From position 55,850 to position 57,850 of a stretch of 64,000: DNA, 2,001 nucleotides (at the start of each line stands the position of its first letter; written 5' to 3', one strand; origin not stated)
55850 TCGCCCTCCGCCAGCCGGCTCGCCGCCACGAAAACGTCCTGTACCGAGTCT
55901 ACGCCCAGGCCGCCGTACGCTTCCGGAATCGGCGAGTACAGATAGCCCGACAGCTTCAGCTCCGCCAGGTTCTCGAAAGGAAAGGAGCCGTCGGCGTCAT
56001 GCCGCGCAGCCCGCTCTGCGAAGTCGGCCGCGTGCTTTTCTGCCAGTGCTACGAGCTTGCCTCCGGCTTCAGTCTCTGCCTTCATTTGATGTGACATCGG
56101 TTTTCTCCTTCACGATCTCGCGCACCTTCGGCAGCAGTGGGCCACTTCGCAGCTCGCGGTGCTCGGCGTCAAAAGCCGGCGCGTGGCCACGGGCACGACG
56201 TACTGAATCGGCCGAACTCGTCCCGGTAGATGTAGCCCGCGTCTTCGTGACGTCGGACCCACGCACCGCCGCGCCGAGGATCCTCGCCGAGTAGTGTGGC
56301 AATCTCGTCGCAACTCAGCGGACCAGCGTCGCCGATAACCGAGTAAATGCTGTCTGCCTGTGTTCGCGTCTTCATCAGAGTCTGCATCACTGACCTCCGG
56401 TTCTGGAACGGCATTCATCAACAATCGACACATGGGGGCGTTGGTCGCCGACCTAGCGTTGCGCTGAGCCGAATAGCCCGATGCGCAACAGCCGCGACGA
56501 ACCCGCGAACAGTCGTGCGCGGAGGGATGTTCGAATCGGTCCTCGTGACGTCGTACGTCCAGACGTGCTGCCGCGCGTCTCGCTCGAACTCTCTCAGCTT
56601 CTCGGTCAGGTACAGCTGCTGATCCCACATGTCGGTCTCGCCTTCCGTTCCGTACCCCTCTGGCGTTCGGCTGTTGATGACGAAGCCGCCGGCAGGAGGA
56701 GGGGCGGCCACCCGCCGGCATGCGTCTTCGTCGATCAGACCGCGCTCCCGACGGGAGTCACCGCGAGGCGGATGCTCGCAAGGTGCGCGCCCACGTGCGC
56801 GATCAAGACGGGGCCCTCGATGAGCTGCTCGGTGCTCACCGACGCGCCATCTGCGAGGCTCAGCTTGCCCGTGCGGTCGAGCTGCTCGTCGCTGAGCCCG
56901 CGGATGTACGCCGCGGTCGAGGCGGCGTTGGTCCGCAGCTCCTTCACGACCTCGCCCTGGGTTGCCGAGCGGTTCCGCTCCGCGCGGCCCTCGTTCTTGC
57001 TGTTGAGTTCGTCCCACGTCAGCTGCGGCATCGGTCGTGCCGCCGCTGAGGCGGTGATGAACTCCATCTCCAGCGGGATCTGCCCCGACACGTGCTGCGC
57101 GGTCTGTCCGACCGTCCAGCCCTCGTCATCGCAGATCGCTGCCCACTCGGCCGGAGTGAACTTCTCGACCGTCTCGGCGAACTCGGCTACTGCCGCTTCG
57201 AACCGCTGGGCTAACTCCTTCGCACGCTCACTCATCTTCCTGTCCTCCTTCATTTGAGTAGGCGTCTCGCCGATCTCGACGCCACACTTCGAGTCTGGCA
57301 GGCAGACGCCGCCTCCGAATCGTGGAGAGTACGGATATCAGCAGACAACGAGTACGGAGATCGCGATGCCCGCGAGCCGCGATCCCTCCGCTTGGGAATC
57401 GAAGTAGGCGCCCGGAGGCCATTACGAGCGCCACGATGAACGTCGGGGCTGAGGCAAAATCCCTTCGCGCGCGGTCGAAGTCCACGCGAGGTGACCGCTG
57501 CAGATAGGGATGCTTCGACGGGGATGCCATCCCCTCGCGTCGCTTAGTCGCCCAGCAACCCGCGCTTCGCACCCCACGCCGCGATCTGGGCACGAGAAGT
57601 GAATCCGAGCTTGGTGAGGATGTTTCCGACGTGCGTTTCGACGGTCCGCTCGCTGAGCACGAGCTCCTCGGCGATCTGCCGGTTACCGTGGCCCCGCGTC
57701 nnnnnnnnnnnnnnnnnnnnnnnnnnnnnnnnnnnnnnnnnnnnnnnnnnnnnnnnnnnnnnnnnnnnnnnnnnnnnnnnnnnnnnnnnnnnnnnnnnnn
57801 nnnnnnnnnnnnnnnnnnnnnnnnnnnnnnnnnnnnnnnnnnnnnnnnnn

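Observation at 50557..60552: Nine-gene co-oriented cluster: LAL regulator, DinB/MST-like, LmbE-like deacetylase, PLP decarboxylase, two ACAD-fold enzymes, F420-dependent Ddn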

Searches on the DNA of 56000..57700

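Call 73: search_rna_families(source=window, start=56000, end=57700, threshold=evalue, max_evalue=1)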
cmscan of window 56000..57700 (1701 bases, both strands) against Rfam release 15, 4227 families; matches with E-value up to 1: 0.
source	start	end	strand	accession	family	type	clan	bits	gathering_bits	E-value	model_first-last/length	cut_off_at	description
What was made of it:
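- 57318..57363 (-): Candidate LAL box or regulated promoter. It has direct repeats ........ (57360-57353) and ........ (57337-57330), 23 nt apart start to start, followed by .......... (57329-57320). It ends 84 nt upstream of the DinB ATG. There is no Rfam hit (call 73).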

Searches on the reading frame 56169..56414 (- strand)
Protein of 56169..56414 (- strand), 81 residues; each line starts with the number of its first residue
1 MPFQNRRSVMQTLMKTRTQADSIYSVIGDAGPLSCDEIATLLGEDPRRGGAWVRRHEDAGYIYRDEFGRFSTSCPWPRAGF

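Call 32: search_protein_families(library=pfam, proteins=[window:56169-56414:-], max_evalue=0.01)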
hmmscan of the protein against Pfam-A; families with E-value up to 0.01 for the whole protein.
window:56169-56414:- (81 aa): 0 families

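Call 66: predict_structure(protein=window:56169-56387:-)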
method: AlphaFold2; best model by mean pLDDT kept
length: 72 residues; sequences in the alignment: 1
mean_pLDDT: 54.5   pTM: 0.39
mean pLDDT of the five models: 54.5, 48.2, 47.7, 46.1, 39.6
residues with pLDDT >= 90: 0; 70-90: 5; 50-70: 37; < 50: 30
segments of 3 or more residues with pLDDT < 50: 1-3, 5-13, 15-17, 38-45, 69-72
pLDDT, mean of each block of 10 residues (from residue 1): 45 47 65 56 46 69 58 34
secondary structure, 60 per line:
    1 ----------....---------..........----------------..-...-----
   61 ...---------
elements in order: H11-14 H26-33 E53-55 E61-63
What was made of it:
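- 56169..56387 (-): Small conserved protein (72 aa) with the C-terminal motif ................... Function unknown, possibly a winged helix. The AlphaFold model has low confidence, pLDDT 54 (call 66).
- Tried and rejected: The single-sequence AlphaFold model was too poor (pLDDT 54) to search with (call 66).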

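Call 81: search_protein_families(library=ncbifam, proteins=[window:56169-56387:-], max_evalue=0.1)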
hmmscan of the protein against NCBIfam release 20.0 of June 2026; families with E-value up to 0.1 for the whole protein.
window:56169-56387:- (72 aa): 0 families

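Call 82: search_protein_families(library=padloc, proteins=[window:56169-56387:-], max_evalue=0.001)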
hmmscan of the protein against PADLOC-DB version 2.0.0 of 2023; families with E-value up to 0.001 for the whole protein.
window:56169-56387:- (72 aa): 0 families

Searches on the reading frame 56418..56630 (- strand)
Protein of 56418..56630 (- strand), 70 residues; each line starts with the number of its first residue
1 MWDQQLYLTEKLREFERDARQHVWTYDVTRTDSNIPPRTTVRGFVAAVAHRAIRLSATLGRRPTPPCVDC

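Call 32: search_protein_families(library=pfam, proteins=[window:56418-56630:-], max_evalue=0.01)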
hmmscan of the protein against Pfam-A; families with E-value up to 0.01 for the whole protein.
window:56418-56630:- (70 aa): 0 families

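Call 81: search_protein_families(library=ncbifam, proteins=[window:56418-56630:-], max_evalue=0.1)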
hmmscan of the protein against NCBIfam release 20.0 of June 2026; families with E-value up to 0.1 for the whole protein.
window:56418-56630:- (70 aa): 0 families

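Call 82: search_protein_families(library=padloc, proteins=[window:56418-56630:-], max_evalue=0.001)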
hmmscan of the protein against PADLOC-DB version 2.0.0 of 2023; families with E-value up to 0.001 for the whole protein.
window:56418-56630:- (70 aa): 0 families

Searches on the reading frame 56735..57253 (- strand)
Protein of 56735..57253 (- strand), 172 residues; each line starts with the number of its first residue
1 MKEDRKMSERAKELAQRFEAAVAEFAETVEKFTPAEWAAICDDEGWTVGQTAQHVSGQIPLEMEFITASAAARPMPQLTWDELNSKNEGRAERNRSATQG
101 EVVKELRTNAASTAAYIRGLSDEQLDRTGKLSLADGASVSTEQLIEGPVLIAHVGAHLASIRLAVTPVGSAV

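Call 3: search_protein_families(library=pfam, proteins=[window:56735-57253:-], max_evalue=0.01)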
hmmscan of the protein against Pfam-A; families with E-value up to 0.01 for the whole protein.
window:56735-57253:- (172 aa): 4 families
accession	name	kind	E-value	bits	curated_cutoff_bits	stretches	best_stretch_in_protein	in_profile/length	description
PF11716.13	MDMPI_N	-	1.9e-09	38.8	24.2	1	19-131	2-114/140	Mycothiol maleylpyruvate isomerase N-terminal domain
PF12867.12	DinB_2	-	1.6e-08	35.5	24.8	1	18-158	2-125/128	DinB superfamily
PF05163.17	DinB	-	0.0018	18.7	23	0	7-59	1-53/165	DinB family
PF08020.16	DUF1706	-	0.0056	17.1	24.2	0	12-125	8-128/166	Protein of unknown function (DUF1706)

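Call 4: search_protein_families(library=ncbifam, proteins=[window:56735-57253:-], max_evalue=0.01)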
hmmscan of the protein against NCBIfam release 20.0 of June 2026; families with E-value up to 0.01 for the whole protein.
window:56735-57253:- (172 aa): 3 families
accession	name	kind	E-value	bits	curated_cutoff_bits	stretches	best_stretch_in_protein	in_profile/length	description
NF009807.1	PRK13291.1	equivalog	0.00033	20.5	160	0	7-56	15-64/172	YfiT family bacillithiol transferase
TIGR03083.1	TIGR03083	domain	0.00056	20.3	50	1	19-135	3-110/202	maleylpyruvate isomerase family mycothiol-dependent enzyme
TIGR03084.1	TIGR03084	hypoth_equivalog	0.0055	16.4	247.95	1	13-122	2-111/253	TIGR03084 family metal-binding protein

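Call 76: search_solved_structures(query=window:56735-57235:-, max_evalue=0.01)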
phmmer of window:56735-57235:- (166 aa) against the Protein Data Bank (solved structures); distinct sequences matched with E-value up to 0.01: 0.
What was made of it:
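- On DinB/MST/YfiT thiol S-transferases: No PDB sequence hit (call 76).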

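Call 82: search_protein_families(library=padloc, proteins=[window:56735-57235:-], max_evalue=0.001)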
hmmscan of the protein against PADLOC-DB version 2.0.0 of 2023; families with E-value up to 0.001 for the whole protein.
window:56735-57235:- (166 aa): 0 families
